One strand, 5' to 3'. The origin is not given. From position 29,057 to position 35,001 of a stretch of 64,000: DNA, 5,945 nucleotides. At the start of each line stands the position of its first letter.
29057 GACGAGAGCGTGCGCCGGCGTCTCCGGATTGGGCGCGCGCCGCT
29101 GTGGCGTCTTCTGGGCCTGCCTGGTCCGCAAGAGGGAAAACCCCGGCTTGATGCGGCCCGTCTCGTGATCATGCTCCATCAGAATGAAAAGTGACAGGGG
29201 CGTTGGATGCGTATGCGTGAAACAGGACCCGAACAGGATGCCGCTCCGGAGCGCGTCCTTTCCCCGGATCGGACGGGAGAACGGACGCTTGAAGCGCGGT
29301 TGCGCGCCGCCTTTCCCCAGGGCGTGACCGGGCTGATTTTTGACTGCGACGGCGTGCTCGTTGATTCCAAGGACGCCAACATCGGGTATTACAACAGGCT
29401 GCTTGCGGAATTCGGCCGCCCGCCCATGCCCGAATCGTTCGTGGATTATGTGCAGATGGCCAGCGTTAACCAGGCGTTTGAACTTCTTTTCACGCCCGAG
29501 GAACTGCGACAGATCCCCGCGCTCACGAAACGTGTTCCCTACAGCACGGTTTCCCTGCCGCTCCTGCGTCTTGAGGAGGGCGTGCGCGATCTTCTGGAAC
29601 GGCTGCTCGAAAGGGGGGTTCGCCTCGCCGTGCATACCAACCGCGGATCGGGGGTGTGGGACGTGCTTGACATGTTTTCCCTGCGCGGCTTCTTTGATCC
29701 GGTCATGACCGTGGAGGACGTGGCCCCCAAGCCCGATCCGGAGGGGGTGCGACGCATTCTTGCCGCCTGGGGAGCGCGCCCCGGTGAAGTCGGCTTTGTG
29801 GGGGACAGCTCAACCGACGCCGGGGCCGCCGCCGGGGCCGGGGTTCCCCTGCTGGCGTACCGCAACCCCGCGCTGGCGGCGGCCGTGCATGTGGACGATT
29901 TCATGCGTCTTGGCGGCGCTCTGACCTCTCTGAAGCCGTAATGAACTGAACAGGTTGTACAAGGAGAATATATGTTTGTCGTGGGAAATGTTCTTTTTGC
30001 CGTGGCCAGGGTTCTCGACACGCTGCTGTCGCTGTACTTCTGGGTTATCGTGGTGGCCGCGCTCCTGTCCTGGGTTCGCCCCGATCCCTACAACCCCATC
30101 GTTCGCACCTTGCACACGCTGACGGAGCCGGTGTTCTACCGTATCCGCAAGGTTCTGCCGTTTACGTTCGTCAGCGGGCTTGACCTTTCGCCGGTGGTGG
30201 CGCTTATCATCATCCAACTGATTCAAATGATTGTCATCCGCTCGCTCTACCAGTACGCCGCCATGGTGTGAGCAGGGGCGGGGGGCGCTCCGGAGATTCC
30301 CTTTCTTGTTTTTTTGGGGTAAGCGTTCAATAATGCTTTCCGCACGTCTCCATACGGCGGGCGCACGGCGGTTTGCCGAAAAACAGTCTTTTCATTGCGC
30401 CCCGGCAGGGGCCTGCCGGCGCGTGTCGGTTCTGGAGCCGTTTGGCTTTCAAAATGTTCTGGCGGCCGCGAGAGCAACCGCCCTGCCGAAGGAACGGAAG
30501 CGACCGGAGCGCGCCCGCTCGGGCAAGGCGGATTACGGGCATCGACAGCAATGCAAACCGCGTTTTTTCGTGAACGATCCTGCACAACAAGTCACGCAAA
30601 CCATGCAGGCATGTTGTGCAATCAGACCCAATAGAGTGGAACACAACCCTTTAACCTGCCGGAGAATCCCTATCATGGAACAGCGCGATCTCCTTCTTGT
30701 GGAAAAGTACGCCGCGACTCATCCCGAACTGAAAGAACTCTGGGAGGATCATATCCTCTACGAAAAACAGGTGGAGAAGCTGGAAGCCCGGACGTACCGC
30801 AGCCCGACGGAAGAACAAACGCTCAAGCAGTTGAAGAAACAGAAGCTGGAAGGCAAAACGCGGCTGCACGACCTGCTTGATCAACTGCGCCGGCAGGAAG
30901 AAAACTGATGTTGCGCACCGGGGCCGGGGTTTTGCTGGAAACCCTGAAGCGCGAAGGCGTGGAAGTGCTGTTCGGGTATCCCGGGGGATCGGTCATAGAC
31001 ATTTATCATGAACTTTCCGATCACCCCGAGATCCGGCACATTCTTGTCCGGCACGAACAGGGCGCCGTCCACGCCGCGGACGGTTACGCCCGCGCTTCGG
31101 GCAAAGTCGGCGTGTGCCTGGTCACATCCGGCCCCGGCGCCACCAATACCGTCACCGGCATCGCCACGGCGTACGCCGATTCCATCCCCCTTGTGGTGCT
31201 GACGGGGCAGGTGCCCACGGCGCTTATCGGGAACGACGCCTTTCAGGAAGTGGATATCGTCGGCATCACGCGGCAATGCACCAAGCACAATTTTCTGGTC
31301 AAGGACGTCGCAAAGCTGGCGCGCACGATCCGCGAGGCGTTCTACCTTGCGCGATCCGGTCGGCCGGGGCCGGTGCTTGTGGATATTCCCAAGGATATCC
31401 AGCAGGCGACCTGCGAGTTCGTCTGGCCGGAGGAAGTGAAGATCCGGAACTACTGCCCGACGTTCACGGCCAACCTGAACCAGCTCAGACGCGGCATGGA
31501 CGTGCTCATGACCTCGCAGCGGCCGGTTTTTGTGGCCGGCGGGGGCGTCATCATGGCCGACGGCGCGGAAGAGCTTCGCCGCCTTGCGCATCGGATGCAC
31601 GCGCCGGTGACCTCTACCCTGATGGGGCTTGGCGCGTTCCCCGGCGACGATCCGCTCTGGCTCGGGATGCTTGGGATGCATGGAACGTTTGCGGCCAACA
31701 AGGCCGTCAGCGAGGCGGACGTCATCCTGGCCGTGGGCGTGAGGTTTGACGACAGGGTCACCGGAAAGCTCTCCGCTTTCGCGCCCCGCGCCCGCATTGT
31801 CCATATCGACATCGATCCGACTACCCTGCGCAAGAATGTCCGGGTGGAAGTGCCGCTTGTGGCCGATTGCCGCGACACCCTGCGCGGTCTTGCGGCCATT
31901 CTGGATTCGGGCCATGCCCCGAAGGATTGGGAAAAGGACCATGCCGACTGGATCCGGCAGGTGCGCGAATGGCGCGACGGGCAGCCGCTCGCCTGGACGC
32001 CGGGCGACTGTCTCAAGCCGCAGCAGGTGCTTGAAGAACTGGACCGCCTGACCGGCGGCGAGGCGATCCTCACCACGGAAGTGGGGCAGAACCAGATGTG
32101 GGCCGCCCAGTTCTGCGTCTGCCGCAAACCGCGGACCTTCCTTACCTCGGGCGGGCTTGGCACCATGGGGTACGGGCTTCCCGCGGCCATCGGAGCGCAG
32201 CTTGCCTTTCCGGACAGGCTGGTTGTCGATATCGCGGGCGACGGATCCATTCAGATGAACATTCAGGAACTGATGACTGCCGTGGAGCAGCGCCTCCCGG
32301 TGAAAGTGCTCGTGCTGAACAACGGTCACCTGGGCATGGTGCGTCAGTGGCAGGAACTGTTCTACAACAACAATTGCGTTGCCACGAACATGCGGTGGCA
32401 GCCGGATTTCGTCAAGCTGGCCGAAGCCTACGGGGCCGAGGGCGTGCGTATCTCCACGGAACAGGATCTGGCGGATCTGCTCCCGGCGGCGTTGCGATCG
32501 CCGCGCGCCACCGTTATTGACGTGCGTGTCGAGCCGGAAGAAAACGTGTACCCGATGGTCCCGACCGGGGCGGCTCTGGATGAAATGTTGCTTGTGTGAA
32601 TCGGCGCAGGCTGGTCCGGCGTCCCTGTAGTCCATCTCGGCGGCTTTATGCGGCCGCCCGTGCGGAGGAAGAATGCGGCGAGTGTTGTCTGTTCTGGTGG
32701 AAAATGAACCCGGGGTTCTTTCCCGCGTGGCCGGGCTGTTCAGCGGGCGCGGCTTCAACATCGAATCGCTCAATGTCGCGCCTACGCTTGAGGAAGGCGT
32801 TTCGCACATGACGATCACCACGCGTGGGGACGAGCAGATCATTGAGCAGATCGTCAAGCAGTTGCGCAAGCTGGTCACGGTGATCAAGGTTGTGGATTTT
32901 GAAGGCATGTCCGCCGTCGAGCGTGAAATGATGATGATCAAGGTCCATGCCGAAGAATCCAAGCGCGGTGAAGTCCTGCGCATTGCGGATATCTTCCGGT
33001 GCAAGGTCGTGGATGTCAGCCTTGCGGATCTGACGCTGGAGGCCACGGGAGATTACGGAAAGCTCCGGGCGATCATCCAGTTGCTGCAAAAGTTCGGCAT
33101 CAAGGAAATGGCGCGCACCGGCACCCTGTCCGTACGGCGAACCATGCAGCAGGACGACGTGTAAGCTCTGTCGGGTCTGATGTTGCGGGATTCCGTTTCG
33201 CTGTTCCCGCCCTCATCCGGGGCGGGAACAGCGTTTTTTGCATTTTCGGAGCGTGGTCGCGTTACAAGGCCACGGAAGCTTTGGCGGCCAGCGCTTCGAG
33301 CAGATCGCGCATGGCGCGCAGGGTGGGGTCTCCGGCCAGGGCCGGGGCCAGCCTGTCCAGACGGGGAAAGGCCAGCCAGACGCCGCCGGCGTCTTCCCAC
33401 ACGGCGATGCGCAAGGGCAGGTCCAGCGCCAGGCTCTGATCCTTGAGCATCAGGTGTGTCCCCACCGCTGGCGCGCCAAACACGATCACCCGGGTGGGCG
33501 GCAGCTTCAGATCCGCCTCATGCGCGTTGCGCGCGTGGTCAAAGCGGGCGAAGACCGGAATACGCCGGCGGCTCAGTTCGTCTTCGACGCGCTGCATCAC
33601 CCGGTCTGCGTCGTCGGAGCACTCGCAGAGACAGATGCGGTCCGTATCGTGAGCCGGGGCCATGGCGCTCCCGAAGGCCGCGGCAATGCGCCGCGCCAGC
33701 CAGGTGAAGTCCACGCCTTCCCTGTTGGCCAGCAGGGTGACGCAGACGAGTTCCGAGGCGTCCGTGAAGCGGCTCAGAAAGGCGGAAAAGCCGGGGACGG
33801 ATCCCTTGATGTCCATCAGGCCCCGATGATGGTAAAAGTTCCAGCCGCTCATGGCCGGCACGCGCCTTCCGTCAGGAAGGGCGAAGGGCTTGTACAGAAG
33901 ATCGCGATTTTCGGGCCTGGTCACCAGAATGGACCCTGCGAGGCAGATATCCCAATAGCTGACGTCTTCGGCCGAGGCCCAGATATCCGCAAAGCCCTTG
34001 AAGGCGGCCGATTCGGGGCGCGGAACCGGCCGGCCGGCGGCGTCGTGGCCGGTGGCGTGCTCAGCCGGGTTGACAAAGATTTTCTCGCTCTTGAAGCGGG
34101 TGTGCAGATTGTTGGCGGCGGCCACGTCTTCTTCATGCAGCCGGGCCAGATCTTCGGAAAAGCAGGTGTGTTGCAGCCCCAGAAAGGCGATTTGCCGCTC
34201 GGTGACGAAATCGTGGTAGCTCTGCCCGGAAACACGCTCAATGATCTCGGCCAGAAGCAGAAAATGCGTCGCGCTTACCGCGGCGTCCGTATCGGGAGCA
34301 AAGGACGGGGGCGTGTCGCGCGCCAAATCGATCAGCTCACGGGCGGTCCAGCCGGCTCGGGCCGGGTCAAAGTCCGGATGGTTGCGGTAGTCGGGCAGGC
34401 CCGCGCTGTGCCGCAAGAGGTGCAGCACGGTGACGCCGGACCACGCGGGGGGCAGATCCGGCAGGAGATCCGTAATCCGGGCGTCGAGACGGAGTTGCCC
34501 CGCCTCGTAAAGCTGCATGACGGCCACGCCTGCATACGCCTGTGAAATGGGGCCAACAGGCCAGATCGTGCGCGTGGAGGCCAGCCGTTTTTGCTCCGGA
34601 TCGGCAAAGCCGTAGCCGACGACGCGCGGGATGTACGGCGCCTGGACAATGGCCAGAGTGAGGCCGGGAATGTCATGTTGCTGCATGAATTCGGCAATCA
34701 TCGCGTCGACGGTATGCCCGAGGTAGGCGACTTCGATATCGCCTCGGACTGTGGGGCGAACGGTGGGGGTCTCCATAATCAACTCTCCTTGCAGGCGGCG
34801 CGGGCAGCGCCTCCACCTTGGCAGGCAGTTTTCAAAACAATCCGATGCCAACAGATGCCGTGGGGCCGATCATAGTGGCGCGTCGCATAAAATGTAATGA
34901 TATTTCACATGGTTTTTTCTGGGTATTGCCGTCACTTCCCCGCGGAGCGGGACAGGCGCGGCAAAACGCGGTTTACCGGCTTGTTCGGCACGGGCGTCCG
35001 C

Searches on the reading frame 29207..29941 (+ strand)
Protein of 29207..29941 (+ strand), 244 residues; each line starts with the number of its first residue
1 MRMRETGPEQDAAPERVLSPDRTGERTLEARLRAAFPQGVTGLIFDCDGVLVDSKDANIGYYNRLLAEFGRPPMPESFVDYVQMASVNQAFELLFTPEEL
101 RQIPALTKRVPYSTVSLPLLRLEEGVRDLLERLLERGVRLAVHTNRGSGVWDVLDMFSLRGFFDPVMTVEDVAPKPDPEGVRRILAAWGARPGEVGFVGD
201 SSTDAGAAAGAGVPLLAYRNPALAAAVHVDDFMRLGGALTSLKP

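Call 80: search_protein_families(library=pfam, proteins=[window:29207-29941:+])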
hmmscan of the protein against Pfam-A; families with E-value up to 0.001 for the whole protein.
window:29207-29941:+ (244 aa): 3 families
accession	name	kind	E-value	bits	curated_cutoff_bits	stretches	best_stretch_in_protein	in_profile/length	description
PF13419.12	HAD_2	-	4e-26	92.6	23.8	1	43-217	1-177/178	Haloacid dehalogenase-like hydrolase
PF00702.32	Hydrolase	-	6.1e-18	66.3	26.4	1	42-212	3-191/191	haloacid dehalogenase-like hydrolase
PF13242.12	Hydrolase_like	-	3.9e-05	23.9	22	1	173-218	2-48/75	HAD-hyrolase-like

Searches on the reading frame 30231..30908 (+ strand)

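Call 81: search_protein_families(library=pfam, proteins=[window:30231-30908:+], max_evalue=0.01)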
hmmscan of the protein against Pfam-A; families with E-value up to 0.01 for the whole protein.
window:30231-30908:+ (225 aa): 1 family
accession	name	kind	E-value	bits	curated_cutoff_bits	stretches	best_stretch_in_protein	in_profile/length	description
PF04325.18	DUF465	-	1.6e-05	25.3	25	1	167-216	1-48/48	Protein of unknown function (DUF465)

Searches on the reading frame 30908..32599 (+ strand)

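Call 80: search_protein_families(library=pfam, proteins=[window:30908-32599:+])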
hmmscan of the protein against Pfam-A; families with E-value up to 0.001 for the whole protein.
window:30908-32599:+ (563 aa): 3 families
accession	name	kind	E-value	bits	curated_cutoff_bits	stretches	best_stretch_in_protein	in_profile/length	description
PF02775.26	TPP_enzyme_C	-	6.1e-57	192.1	21.9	1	392-539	2-151/151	Thiamine pyrophosphate enzyme, C-terminal TPP binding domain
PF00205.28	TPP_enzyme_M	-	1.1e-48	164.9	30.4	1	197-328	5-137/137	Thiamine pyrophosphate enzyme, central domain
PF02776.23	TPP_enzyme_N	-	2.4e-44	150.3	26.8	1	4-119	2-118/119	Thiamine pyrophosphate enzyme, N-terminal TPP binding domain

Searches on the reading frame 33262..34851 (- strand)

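Call 22: search_protein_families(library=pfam, proteins=[window:33262-34851:-])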
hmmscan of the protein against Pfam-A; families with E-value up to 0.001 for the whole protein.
window:33262-34851:- (529 aa): 2 families
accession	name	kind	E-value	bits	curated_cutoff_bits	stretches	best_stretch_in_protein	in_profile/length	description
PF00144.29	Beta-lactamase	-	2.5e-42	145.6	27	1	48-387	1-322/329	Beta-lactamase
PF03625.19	DUF302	-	2.5e-17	62.9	23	1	437-495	1-60/63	Domain of unknown function DUF302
